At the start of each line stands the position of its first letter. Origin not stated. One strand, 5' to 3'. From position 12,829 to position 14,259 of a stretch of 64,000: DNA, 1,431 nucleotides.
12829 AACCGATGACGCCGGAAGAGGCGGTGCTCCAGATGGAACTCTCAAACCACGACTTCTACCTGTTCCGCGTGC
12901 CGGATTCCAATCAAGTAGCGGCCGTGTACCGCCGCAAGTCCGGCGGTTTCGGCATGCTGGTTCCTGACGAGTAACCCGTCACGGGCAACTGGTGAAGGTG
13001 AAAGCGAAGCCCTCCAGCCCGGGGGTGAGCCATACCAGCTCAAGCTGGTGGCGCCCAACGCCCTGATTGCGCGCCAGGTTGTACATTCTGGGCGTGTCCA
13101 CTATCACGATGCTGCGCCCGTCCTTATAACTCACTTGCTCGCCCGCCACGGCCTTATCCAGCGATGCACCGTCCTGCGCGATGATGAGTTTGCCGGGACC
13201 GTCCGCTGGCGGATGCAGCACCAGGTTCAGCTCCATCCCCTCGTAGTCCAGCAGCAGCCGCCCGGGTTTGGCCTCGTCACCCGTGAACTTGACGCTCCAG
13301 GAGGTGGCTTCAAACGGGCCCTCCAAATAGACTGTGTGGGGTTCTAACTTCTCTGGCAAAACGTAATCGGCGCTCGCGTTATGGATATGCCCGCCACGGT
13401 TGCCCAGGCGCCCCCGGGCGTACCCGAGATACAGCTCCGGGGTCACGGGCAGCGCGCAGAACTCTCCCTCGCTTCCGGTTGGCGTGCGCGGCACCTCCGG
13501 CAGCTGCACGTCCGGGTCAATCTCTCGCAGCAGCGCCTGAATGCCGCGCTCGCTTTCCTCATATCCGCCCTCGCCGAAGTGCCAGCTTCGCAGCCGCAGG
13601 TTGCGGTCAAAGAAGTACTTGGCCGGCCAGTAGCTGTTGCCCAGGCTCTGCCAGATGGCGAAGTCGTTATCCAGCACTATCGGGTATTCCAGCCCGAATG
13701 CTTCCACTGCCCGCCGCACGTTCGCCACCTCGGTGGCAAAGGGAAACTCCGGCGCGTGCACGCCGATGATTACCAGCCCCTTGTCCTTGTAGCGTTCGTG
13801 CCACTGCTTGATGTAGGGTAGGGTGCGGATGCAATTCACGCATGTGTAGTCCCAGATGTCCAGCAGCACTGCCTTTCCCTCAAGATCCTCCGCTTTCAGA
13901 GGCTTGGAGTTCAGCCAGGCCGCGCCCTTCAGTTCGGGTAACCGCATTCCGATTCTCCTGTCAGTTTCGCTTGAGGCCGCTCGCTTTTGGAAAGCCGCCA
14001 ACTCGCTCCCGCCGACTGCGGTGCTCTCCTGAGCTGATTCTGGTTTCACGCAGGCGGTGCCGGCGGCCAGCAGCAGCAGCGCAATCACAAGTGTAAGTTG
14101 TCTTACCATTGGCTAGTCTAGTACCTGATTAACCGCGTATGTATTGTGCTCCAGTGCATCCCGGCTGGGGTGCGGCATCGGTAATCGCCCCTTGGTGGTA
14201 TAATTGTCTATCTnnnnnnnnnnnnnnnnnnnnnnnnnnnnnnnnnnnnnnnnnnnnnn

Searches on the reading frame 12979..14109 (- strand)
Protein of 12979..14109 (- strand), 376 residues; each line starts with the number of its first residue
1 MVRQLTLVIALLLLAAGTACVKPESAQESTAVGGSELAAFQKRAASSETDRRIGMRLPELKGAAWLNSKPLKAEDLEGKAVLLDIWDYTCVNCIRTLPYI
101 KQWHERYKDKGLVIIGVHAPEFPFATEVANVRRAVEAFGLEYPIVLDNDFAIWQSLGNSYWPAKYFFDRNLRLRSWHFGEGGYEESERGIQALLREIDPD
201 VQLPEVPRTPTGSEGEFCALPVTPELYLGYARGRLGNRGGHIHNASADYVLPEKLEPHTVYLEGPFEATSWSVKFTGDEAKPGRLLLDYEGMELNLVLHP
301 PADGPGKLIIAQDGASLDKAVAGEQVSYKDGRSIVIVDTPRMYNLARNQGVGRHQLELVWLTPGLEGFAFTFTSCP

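Call 19: search_protein_families(library=pfam, proteins=[window:12979-14109:-])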
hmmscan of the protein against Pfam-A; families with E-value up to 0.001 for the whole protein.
window:12979-14109:- (376 aa): 4 families
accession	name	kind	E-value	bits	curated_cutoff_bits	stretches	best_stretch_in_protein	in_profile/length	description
PF17991.7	Thioredoxin_10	-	9e-20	72.1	27.1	1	223-372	1-141/142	Thioredoxin like C-terminal domain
PF08534.16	Redoxin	-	1.2e-10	41.9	26.6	1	54-159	3-105/148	Redoxin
PF00578.27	AhpC-TSA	-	6.6e-10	39.4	26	1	56-174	4-122/124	AhpC/TSA family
PF13905.12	Thioredoxin_8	-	5.1e-05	24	27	1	78-170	1-91/94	Thioredoxin-like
